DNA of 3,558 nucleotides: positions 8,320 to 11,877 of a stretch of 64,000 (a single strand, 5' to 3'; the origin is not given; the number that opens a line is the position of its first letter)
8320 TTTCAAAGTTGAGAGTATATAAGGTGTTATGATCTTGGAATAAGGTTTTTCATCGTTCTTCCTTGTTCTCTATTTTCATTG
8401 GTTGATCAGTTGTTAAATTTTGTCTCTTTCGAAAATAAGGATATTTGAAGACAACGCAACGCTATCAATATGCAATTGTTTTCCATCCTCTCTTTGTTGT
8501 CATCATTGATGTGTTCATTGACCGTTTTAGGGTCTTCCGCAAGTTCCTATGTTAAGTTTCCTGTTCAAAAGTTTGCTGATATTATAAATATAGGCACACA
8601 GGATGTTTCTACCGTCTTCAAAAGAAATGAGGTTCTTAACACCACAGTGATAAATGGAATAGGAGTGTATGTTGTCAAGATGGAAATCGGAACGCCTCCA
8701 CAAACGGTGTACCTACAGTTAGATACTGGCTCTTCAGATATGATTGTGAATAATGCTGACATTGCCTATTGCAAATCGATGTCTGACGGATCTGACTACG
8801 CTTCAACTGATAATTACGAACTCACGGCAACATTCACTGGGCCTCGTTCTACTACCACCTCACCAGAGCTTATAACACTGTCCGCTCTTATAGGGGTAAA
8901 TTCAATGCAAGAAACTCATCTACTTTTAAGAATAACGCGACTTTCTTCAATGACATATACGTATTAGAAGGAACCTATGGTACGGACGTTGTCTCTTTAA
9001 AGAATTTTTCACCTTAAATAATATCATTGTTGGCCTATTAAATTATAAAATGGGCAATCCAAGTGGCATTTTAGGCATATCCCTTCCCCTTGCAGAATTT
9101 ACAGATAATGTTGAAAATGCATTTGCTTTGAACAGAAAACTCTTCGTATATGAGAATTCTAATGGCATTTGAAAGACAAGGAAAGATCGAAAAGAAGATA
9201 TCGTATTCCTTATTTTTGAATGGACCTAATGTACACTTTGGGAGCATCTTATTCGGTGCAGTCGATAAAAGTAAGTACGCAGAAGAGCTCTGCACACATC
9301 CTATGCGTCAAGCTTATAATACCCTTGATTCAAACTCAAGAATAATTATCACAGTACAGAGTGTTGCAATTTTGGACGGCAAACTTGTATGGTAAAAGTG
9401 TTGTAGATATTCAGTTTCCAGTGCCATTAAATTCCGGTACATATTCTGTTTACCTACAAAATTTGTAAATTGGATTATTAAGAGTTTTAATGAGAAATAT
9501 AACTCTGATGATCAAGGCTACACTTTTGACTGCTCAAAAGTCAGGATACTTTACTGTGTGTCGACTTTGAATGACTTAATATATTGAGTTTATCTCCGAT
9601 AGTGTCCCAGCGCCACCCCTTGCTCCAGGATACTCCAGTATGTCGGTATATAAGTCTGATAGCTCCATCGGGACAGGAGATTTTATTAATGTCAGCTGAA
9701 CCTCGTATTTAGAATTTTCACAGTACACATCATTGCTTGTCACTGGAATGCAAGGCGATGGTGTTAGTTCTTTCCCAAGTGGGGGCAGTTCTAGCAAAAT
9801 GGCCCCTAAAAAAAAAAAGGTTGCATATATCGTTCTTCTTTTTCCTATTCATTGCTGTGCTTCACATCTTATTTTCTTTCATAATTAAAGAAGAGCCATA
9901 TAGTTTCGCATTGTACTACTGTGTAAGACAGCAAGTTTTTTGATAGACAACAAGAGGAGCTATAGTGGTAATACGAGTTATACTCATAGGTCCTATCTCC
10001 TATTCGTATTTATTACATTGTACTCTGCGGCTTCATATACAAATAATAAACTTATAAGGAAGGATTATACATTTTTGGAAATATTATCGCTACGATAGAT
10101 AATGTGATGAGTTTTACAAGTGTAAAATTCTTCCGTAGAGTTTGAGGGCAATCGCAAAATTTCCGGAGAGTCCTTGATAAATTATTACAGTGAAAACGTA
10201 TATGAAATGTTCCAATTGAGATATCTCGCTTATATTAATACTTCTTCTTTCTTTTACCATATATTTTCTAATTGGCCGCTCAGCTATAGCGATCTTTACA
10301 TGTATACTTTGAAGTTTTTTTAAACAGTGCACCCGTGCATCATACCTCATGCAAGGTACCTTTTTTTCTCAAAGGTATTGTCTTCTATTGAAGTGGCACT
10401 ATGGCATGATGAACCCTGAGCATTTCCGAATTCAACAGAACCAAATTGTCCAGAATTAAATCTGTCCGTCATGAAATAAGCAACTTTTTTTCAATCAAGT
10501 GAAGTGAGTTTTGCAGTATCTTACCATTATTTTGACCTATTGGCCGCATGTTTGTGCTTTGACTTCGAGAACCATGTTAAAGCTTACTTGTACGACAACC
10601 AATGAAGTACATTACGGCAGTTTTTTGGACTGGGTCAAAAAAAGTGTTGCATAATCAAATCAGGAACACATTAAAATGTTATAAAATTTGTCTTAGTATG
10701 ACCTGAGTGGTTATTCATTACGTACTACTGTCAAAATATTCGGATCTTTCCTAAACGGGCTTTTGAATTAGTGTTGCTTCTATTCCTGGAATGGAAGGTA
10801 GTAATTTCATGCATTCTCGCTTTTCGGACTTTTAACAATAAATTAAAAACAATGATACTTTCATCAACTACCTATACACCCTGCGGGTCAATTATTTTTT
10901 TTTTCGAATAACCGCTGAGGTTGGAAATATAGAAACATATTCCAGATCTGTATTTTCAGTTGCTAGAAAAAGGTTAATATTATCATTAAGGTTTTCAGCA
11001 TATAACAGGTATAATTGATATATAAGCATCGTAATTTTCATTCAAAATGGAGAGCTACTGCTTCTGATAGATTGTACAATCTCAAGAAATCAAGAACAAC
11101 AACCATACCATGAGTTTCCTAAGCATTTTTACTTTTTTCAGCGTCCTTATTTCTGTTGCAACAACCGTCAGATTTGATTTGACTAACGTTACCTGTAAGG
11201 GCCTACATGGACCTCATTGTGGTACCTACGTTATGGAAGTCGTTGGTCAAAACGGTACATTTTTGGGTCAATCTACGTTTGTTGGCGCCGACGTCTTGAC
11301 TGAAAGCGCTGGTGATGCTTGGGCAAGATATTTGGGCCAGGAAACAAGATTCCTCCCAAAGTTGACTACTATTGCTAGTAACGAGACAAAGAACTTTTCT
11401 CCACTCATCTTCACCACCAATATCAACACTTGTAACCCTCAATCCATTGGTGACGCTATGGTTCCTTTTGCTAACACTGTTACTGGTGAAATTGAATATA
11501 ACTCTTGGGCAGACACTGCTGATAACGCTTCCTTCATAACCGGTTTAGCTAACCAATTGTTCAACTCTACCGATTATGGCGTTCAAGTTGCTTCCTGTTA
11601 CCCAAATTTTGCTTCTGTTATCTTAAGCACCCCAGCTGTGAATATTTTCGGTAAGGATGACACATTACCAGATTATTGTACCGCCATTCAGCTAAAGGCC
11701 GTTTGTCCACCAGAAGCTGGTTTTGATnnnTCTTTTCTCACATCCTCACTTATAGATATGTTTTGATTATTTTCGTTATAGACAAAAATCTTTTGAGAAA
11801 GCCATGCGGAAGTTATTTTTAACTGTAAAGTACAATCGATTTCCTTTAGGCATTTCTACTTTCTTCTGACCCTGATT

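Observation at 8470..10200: Decayed yapsin (GPI-anchored aspartic protease) gene split into YPS5 and YGL258W-A fragments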

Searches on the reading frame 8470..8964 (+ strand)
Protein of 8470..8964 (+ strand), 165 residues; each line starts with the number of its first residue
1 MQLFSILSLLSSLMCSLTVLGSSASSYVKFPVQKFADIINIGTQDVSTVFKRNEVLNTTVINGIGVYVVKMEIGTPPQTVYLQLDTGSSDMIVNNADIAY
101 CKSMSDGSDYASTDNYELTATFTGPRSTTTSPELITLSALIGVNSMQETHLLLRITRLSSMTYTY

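Call 8: search_protein_families(library=pfam, proteins=[window:8470-8964:+], max_evalue=10)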
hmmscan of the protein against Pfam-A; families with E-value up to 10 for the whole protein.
seq(165 aa): 2 families
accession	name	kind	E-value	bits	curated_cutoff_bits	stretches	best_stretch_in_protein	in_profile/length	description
PF00026.29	Asp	-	2e-06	27.9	19.9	1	67-114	2-45/315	Eukaryotic aspartyl protease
PF14543.11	TAXi_N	-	0.00039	21.1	30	1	67-95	1-29/176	Xylanase inhibitor N-terminal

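Call 13: find_encoding_contigs(protein=window:8470-8964:+, flank=10000, max_places=8)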
Protein window:8470-8964:+ (165 aa): 24 contigs read that carry it; 8 places shown.
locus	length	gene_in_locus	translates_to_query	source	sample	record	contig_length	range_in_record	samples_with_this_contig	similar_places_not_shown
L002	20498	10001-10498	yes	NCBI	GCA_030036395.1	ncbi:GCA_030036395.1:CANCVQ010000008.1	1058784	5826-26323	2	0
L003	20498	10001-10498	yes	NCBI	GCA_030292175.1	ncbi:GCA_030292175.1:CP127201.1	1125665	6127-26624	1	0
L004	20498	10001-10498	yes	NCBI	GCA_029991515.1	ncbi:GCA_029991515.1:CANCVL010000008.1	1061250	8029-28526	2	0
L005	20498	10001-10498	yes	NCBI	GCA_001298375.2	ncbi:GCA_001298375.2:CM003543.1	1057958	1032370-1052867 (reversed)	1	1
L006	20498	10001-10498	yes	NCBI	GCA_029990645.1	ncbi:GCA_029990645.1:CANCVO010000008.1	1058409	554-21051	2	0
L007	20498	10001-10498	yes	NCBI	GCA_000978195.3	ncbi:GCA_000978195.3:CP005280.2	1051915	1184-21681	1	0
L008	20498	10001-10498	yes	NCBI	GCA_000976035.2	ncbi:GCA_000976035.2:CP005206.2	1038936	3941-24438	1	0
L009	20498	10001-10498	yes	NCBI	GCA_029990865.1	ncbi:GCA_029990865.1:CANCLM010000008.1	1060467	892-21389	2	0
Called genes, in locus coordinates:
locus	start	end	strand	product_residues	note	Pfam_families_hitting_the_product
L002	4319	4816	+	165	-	PF00674:DUP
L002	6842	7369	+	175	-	PF17276:DUF5341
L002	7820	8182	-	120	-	PF00660:SRP1_TIP1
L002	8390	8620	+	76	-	-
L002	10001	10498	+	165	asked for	PF00026:Asp (weak)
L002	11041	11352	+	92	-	-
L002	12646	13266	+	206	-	PF10339:Vel1p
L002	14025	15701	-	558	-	PF11051:Mannosyl_trans3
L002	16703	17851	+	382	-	PF00465:Fe-ADH, PF13685:Fe-ADH_2, PF25137:ADH_Fe_C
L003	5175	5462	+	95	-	PF00674:DUP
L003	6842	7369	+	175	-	PF17276:DUF5341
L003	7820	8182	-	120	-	PF00660:SRP1_TIP1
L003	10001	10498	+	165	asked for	PF00026:Asp (weak)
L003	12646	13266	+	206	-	PF10339:Vel1p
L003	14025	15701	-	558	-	PF11051:Mannosyl_trans3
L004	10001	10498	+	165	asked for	PF00026:Asp (weak)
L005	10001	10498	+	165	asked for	PF00026:Asp (weak)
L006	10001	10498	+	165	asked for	PF00026:Asp (weak)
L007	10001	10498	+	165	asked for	PF00026:Asp (weak)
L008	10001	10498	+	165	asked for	PF00026:Asp (weak)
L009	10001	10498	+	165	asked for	PF00026:Asp (weak)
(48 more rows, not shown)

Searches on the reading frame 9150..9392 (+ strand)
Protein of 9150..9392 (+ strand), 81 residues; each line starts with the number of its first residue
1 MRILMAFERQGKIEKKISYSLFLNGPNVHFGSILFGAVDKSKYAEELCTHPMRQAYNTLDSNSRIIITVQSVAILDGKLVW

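Call 8: search_protein_families(library=pfam, proteins=[window:9150-9392:+], max_evalue=10)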
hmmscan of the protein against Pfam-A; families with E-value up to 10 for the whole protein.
seq(81 aa): 2 families
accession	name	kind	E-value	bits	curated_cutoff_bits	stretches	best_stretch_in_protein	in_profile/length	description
PF00026.29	Asp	-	6.1e-06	26.3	19.9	1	9-62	131-176/315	Eukaryotic aspartyl protease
PF25540.1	DUF7923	-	0.1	12.8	24.5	1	10-51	109-150/185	Domain of unknown function (DUF7923)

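Call 48: find_encoding_contigs(protein=window:9162-9392:+, flank=10000, max_places=10)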
Protein window:9162-9392:+ (77 aa): 24 contigs read that carry it; 10 places shown.
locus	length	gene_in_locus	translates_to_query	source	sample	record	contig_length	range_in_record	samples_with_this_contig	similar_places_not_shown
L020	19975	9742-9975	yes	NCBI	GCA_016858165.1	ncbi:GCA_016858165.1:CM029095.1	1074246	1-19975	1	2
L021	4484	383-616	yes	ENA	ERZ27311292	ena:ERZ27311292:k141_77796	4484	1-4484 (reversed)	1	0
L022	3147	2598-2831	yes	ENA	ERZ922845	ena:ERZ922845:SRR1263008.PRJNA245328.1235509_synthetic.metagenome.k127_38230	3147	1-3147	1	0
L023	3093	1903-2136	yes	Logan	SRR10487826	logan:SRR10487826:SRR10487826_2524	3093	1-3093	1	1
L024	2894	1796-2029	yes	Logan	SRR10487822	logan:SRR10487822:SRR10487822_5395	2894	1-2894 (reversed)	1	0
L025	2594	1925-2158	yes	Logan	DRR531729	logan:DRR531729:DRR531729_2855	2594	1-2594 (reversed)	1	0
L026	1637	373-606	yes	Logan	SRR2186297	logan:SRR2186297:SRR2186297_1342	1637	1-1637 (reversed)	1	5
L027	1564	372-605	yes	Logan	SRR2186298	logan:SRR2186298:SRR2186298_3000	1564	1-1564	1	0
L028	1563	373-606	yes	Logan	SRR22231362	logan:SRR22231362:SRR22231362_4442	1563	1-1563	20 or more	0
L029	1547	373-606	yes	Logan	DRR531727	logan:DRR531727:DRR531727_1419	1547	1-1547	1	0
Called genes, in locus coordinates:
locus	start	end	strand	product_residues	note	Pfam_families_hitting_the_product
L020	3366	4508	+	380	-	PF00674:DUP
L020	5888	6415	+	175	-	PF17276:DUF5341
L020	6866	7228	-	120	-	PF00660:SRP1_TIP1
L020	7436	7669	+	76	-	-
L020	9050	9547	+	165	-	PF00026:Asp (weak)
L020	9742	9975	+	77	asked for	PF00026:Asp (weak)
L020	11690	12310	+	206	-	PF10339:Vel1p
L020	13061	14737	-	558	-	PF11051:Mannosyl_trans3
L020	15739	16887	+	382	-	PF00465:Fe-ADH, PF13685:Fe-ADH_2, PF25137:ADH_Fe_C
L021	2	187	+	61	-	?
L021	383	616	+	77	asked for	PF00026:Asp (weak)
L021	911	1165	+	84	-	-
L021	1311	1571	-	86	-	-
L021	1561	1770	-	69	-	-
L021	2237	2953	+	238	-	PF10339:Vel1p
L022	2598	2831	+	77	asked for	PF00026:Asp (weak)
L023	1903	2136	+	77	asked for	PF00026:Asp (weak)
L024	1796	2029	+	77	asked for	PF00026:Asp (weak)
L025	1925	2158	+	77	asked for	PF00026:Asp (weak)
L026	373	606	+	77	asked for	PF00026:Asp (weak)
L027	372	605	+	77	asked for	PF00026:Asp (weak)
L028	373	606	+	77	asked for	PF00026:Asp (weak)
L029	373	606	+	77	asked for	PF00026:Asp (weak)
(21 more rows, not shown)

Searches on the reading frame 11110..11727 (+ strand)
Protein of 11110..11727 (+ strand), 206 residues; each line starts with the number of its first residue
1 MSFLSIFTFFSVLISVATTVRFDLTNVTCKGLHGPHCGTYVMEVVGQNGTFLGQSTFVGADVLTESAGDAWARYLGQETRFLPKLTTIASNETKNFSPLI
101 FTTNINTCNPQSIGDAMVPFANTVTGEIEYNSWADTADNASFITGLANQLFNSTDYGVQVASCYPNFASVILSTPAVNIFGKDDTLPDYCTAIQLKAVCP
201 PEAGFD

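Call 37: find_homologous_proteins(query=window:11110-11727:+, max_evalue=1e-20)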
Query window:11110-11727:+ (206 aa): 25 proteins with E <= 1e-20 among 109 candidates.
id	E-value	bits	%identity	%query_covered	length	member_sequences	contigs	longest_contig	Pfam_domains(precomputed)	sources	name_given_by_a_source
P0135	4.7e-127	440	95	100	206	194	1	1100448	PF10339.15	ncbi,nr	ncbi:BFH_HP2_G0017350.mRNA.1.CDS.1 [Saccharomyces cerevisiae]|nr:BFH_HP2_G0017350.mRNA.1.CDS.1 [Sacc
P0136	1.2e-121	422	91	100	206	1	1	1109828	PF10339.15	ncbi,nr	ncbi:ALI_HP2_G0013060.mRNA.1.CDS.1 [Saccharomyces cerevisiae]|nr:ALI_HP2_G0013060.mRNA.1.CDS.1 [Sacc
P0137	4.0e-117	407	87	100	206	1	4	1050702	PF10339.15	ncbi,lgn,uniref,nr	ncbi:hypothetical protein SKDZ_15G5170 [Saccharomyces kudriavzevii ZP591]|uniref:Uncharacterized pro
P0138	4.7e-115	400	85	100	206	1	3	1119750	PF10339.15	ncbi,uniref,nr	ncbi:hypothetical protein SKDZ_07G0090 [Saccharomyces kudriavzevii ZP591]|uniref:Uncharacterized pro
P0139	1.6e-105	369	80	100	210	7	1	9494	PF10339.15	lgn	-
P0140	1.3e-104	366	93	86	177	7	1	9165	PF10339.15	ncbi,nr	ncbi:Protein VEL1 [Saccharomyces cerevisiae]|nr:Protein VEL1 [Saccharomyces cerevisiae]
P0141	6.3e-89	315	67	100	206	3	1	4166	PF10339.15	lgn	-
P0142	1.2e-86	308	66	100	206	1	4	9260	PF10339.15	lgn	-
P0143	5.2e-83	296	63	100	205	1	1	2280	PF10339.15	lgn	-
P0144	9.7e-83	295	60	100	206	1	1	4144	PF10339.15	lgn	-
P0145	7.1e-82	292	64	97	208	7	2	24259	PF10339.15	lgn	-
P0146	6.4e-81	289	62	97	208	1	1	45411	PF10339.15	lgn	-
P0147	8.0e-78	279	63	92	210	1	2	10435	PF10339.15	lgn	-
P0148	3.5e-73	264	77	82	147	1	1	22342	PF10339.15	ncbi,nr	ncbi:hypothetical protein NW754_016190 [Fusarium falciforme]|nr:hypothetical protein NW754_016190 [F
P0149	4.9e-72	260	87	66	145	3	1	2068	PF10339.15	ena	-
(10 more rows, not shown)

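Call 38: find_encoding_contigs(protein=P0138, flank=10000, max_places=3)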
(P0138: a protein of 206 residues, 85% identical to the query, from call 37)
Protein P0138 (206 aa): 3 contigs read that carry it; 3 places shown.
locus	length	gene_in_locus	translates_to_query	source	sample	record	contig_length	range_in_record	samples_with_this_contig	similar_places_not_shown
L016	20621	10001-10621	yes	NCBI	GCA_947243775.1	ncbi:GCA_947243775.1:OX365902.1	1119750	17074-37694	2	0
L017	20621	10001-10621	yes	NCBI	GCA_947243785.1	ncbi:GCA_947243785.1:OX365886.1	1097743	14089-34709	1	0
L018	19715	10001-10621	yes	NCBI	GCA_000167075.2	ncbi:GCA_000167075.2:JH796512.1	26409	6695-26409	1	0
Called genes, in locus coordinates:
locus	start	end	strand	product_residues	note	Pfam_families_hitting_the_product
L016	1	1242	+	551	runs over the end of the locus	PF04082:Fungal_trans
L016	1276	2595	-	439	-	PF00202:Aminotran_3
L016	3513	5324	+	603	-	PF00324:AA_permease, PF13520:AA_permease_2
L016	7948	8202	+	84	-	-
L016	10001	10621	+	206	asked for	PF10339:Vel1p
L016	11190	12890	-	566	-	PF11051:Mannosyl_trans3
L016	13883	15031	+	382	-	PF00465:Fe-ADH, PF13685:Fe-ADH_2, PF25137:ADH_Fe_C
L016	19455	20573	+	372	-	PF02535:Zip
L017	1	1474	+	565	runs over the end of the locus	PF04082:Fungal_trans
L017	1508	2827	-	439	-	PF00202:Aminotran_3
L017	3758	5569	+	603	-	PF00324:AA_permease, PF13520:AA_permease_2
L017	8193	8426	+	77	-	-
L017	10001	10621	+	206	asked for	PF10339:Vel1p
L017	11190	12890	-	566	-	PF11051:Mannosyl_trans3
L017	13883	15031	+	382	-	PF00465:Fe-ADH, PF13685:Fe-ADH_2, PF25137:ADH_Fe_C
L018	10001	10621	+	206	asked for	PF10339:Vel1p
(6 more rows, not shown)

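Call 39: find_encoding_contigs(protein=P0136, flank=10000, max_places=2)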
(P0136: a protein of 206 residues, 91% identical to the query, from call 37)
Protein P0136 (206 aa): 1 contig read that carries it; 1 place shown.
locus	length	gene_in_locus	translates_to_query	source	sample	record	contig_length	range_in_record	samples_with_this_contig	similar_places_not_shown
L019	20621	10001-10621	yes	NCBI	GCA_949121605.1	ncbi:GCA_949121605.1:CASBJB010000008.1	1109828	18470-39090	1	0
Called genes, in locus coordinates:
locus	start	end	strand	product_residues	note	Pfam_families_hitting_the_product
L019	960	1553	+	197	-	PF12464:Mac, PF00132:Hexapep, PF14602:Hexapep_2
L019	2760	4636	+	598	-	PF00172:Zn_clus, PF04082:Fungal_trans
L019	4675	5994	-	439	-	PF00202:Aminotran_3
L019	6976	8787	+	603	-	PF00324:AA_permease, PF13520:AA_permease_2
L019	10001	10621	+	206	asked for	PF10339:Vel1p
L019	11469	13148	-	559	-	PF11051:Mannosyl_trans3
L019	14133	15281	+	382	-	PF00465:Fe-ADH, PF13685:Fe-ADH_2, PF25137:ADH_Fe_C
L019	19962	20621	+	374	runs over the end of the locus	PF02535:Zip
